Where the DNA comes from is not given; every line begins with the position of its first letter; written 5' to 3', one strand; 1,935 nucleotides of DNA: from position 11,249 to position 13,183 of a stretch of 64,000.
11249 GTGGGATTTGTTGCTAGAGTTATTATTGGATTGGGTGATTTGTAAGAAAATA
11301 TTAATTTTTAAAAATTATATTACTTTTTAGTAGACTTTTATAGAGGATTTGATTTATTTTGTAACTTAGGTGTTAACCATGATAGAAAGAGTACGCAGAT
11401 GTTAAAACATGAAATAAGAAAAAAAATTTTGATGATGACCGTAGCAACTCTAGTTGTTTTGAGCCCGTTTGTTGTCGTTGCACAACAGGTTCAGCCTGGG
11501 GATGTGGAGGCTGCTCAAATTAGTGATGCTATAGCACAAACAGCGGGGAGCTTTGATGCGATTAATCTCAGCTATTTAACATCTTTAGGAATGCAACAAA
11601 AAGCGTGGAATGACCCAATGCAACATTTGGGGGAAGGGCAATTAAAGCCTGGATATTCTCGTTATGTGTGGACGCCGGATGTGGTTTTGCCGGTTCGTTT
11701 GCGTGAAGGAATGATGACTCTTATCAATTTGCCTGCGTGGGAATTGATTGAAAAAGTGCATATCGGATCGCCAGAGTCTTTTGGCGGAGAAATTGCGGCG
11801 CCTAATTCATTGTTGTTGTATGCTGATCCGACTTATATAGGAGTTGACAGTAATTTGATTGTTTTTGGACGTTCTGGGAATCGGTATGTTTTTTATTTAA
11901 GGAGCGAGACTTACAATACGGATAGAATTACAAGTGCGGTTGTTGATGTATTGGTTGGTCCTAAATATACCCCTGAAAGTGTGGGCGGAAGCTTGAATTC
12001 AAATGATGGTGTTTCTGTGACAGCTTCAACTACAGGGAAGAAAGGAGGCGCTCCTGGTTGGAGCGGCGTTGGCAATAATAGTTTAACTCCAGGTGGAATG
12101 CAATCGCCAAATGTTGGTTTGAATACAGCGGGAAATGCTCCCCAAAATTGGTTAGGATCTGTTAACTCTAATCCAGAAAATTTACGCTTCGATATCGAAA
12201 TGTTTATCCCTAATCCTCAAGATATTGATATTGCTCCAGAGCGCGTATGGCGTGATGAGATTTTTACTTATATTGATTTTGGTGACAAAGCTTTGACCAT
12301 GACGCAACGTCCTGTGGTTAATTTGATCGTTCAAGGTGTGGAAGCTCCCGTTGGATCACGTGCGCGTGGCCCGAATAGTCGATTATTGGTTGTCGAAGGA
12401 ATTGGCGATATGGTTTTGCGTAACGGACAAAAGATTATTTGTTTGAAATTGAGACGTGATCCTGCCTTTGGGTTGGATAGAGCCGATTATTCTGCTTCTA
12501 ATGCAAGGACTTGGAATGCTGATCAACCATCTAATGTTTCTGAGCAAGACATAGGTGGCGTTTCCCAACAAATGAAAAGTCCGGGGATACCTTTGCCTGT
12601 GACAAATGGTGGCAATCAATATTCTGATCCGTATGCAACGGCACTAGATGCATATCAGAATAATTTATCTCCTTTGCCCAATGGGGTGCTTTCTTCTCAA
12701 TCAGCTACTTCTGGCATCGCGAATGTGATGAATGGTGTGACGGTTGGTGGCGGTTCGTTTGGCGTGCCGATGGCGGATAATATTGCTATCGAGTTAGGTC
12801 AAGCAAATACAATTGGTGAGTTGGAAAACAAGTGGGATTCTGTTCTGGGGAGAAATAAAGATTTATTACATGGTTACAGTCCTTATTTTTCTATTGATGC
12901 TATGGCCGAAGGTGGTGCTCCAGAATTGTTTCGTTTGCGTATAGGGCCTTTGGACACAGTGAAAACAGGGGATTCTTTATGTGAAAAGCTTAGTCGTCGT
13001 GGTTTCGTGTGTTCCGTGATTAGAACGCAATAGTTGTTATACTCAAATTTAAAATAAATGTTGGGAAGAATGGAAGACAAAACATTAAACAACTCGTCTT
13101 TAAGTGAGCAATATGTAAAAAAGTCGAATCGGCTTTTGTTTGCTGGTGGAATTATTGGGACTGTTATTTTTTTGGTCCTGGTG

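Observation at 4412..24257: Unusual rvh-like type IV secretion locus flanked by a novel secreted-protein operon and a eukaryote-like adhesin gene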

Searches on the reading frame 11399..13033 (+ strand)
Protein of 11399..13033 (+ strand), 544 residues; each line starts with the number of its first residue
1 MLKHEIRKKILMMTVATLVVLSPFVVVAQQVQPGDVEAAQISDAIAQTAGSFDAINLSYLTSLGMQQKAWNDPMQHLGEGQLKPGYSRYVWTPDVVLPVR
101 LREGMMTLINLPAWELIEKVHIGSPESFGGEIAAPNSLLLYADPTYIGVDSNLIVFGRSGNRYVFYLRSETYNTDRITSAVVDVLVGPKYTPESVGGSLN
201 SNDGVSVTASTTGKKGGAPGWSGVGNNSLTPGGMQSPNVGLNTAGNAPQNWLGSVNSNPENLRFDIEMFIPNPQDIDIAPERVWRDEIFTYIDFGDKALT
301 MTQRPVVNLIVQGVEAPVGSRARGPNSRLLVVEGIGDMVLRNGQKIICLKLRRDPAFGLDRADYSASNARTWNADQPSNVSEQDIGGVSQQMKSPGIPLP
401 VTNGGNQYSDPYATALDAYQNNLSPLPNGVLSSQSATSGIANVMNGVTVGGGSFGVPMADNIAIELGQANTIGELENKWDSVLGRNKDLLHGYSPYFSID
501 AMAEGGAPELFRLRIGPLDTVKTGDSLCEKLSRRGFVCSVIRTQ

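Call 3: search_protein_families(library=pfam, proteins=[window:11399-13033:+], max_evalue=0.01)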
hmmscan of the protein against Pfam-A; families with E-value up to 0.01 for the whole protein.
window:11399-13033:+ (544 aa): 1 family
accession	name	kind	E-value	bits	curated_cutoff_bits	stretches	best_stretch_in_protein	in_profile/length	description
PF03524.21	CagX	-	7e-13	49.3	34.2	1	87-349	4-195/198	Conjugal transfer protein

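Call 8: search_protein_families(library=ncbifam, proteins=[window:11399-13033:+], max_evalue=0.1)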
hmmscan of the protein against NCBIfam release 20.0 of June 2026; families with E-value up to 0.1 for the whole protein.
window:11399-13033:+ (544 aa): 1 family
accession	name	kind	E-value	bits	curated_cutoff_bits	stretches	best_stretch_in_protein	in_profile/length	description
TIGR02781.1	VirB9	equivalog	4e-08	33.2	217.7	2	90-172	34-112/248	P-type conjugative transfer protein VirB9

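Call 34: find_related_loci(query=A1, collection=genome_contigs, flank=10000)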
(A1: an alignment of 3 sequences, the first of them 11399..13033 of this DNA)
Query A1 (544 aa) in genome_contigs; peptide patterns used: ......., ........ (x = any residue, [..] = any of these).
163 stretches matched a pattern; 110 encode a relative of the query (tblastn E <= 1e-3); the best 80 are kept; 80 distinct loci.
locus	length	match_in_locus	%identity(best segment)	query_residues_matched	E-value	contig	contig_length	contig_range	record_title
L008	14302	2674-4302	75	1-544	0e+0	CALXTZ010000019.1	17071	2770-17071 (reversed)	MAG: uncultured Alphaproteobacteria bacterium isolate BRZ_AF__bin11 genome assembly, contig: BRZ_AF__NODE_5170_length_17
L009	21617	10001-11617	73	1-544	0e+0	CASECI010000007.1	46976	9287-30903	uncultured Alphaproteobacteria bacterium isolate CO.O44.metabat-bins.45 genome assembly, contig: CO.O44.metabat-bins.45.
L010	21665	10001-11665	71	1-544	0e+0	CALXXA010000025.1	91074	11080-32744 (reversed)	MAG: uncultured Alphaproteobacteria bacterium isolate E30__bin278 genome assembly, contig: E30__k127_5752291, whole geno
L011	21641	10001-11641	65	1-544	0e+0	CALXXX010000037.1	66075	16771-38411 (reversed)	MAG: uncultured Alphaproteobacteria bacterium isolate E27__bin304 genome assembly, contig: E27__k127_3335759, whole geno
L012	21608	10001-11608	65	1-544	0e+0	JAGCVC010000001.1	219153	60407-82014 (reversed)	MAG: Alphaproteobacteria bacterium isolate RGIG10150 Yak_Rumen-4__c36041, whole genome shotgun sequence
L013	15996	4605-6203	65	1-544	0e+0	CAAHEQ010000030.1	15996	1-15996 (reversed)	MAG TPA_asm: Alphaproteobacteria bacterium, isolate HGM16760, WGS project CAAHEQ010000000 data, contig: SRS882242_20_k99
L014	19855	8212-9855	63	1-544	0e+0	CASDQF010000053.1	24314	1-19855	uncultured Alphaproteobacteria bacterium isolate SI.O49.metabat-bins.29 genome assembly, contig: SI.O49.metabat-bins.29.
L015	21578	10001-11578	65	8-544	0e+0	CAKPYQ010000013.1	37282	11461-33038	MAG: uncultured Alphaproteobacteria bacterium isolate REFINED_METABAT215_TOP10_CONTIGS_1500_ASSEMBLY_K77_MERGED__Hadza_M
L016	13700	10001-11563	62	8-544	0e+0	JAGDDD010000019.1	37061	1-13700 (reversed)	MAG: Alphaproteobacteria bacterium isolate RGIG10359 Yak_Rumen.Co__c2535696, whole genome shotgun sequence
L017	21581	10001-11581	63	1-544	0e+0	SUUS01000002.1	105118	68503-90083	MAG: Alphaproteobacteria bacterium isolate SIG52 NODE_4646_length_105118_cov_5.539875, whole genome shotgun sequence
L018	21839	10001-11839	56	1-544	0e+0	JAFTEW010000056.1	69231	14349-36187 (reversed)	MAG: Alphaproteobacteria bacterium isolate RGIG3755 Roe_deer_Abomasum-1__c282012, whole genome shotgun sequence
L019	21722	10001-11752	57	8-544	0e+0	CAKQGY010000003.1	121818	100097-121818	MAG: uncultured Alphaproteobacteria bacterium isolate REFINED_METABAT215_TOP10_CONTIGS_1500_ASSEMBLY_K77_MERGED__Hadza_M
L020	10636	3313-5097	55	7-544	0e+0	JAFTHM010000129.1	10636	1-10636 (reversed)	MAG: Alphaproteobacteria bacterium isolate RGIG3823 Roe_deer_Cecum-1__c645877, whole genome shotgun sequence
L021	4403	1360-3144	55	7-544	0e+0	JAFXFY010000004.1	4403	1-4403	MAG: Alphaproteobacteria bacterium isolate RGIG6380 Sheep_Rectum-5__c17955, whole genome shotgun sequence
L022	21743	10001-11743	57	1-544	0e+0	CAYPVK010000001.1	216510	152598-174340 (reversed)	MAG TPA_asm: uncultured Lactobacillales bacterium isolate SRP313737_co1_115 genome assembly, contig: NODE_38_length_2165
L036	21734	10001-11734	53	1-544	0e+0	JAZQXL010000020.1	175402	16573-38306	MAG: Alphaproteobacteria bacterium isolate T1900045162_TC20190156.MAGScoT_cleanbin_000005 SGB_5084_k141_13993, whole gen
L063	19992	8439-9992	52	1-544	2e-178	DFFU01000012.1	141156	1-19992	MAG TPA_asm: Alphaproteobacteria bacterium UBA3768 UBA3768_contig_24104, whole genome shotgun sequence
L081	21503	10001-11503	47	19-544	7e-151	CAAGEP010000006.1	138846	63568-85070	MAG TPA_asm: Alphaproteobacteria bacterium, isolate HGM16788, WGS project CAAGEP010000000 data, contig: SRS476164_70_k11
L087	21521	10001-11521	48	2-544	5e-149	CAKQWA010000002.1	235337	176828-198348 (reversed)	MAG: uncultured Alphaproteobacteria bacterium isolate REFINED_METABAT215_TOP10_CONTIGS_1500_ASSEMBLY_K77_MERGED__Hadza_P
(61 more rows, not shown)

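Call 125: search_protein_families(library=pfam, proteins=[L081:11452-18372:+, L063:10010-16588:+, L087:11529-19061:+, L036:11767-18546:+], max_evalue=0.00001)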
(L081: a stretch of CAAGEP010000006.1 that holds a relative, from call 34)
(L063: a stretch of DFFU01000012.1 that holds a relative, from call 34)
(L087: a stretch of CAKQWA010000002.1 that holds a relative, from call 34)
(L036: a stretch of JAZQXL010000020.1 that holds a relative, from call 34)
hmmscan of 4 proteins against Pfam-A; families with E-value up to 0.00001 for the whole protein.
L081:11452-18372:+ (2307 aa): 6 families
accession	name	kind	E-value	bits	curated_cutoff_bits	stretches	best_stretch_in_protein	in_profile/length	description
PF21785.3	Bflower_2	-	2.3e-117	385.3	38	7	1429-1494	34-96/112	5-fold beta-flower protein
PF21784.3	Bflower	-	2.6e-58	195.9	25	0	1561-1624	2-64/116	4-fold beta flower protein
PF12396.14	DUF3659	-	8.3e-33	112.5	24.8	0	366-416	9-55/61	Protein of unknown function (DUF3659)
PF03743.19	TrbI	-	7.9e-30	104.6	35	1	1967-2163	2-188/188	Bacterial conjugation TrbI-like protein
PF05593.20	RHS_repeat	-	6.4e-18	65.1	22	0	1433-1466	1-38/38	RHS Repeat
PF18342.7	LytB_SH3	-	4.5e-10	39.9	25.8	0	1477-1500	8-31/67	Endo-beta-N-acetylglucosaminidase LytB SH3 domain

L063:10010-16588:+ (2193 aa): 4 families
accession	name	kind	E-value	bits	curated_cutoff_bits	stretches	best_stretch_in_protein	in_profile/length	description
PF21785.3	Bflower_2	-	2.7e-55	185.4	38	1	588-677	12-96/112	5-fold beta-flower protein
PF03743.19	TrbI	-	2.9e-31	109.2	35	1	1889-2084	1-188/188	Bacterial conjugation TrbI-like protein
PF21784.3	Bflower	-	1.5e-17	64.4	25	0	1233-1269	34-68/116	4-fold beta flower protein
PF12396.14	DUF3659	-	1.7e-06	28.3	24.8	0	812-861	10-55/61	Protein of unknown function (DUF3659)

L087:11529-19061:+ (2511 aa): 4 families
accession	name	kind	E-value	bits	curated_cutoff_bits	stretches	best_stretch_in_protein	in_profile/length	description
PF21785.3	Bflower_2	-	6.4e-135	441.9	38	5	321-405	15-96/112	5-fold beta-flower protein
PF12396.14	DUF3659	-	1.8e-44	149.9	24.8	0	925-975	11-56/61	Protein of unknown function (DUF3659)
PF21784.3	Bflower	-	1.3e-42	145.2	25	0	221-274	17-68/116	4-fold beta flower protein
PF03743.19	TrbI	-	8.1e-31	107.8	35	1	2188-2391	2-188/188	Bacterial conjugation TrbI-like protein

L036:11767-18546:+ (2260 aa): 4 families
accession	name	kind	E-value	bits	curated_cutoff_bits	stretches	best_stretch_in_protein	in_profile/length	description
PF21785.3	Bflower_2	-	6e-83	274.5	38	6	571-646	12-83/112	5-fold beta-flower protein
PF03743.19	TrbI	-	6.9e-32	111.2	35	1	1947-2140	2-188/188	Bacterial conjugation TrbI-like protein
PF21784.3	Bflower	-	1.1e-27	97.1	25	0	1617-1688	2-72/116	4-fold beta flower protein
PF12396.14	DUF3659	-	3.3e-25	88.2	24.8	0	1628-1679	7-55/61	Protein of unknown function (DUF3659)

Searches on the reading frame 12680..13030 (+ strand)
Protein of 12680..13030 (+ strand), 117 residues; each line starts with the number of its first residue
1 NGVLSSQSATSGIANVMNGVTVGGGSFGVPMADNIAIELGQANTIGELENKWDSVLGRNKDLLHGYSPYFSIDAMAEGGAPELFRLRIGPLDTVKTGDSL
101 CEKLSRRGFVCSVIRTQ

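Call 63: search_protein_families(library=pfam, proteins=[window:12680-13030:+], max_evalue=10)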
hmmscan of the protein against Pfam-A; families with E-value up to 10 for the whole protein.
window:12680-13030:+ (117 aa): 1 family
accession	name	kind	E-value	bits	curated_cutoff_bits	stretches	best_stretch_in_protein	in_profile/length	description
PF05036.18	SPOR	-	0.018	15.8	21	1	76-115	36-76/76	SPOR domain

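Call 122: search_protein_families(library=pfam, alignment_id=A6, max_evalue=0.1)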
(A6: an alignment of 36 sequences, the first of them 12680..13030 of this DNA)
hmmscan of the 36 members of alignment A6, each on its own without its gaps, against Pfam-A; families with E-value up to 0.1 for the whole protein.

A. member 1, window:12680-13030:+ (117 aa): 1 family
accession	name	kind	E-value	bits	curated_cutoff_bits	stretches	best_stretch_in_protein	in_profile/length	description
PF05036.18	SPOR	-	0.018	15.8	21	1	76-115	36-76/76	SPOR domain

B. families by the number of members that match (of 36 scanned): 6 families
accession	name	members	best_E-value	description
PF05036.18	SPOR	36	8.1e-08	SPOR domain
PF00562.33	RNA_pol_Rpb2_6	4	0.013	RNA polymerase Rpb2, domain 6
PF07708.16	Tash_PEST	2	0.0054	Tash protein PEST motif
PF24315.1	DUF7489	1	0.024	Domain of unknown function (DUF7489)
PF09340.15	NuA4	1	0.041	Histone acetyltransferase subunit NuA4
PF20098.4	DUF6488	1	0.076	Family of unknown function (DUF6488)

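Call 123: search_solved_structures(query=A6, max_evalue=1)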
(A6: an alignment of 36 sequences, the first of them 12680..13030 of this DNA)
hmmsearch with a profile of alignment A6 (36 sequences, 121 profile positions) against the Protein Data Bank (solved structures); distinct sequences matched with E-value up to 1: 1.
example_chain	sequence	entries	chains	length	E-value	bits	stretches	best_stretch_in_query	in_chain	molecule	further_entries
1x60_A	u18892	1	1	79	0.68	13.2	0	87-118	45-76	Sporulation-specific N-acetylmuramoyl-L-alanine amidase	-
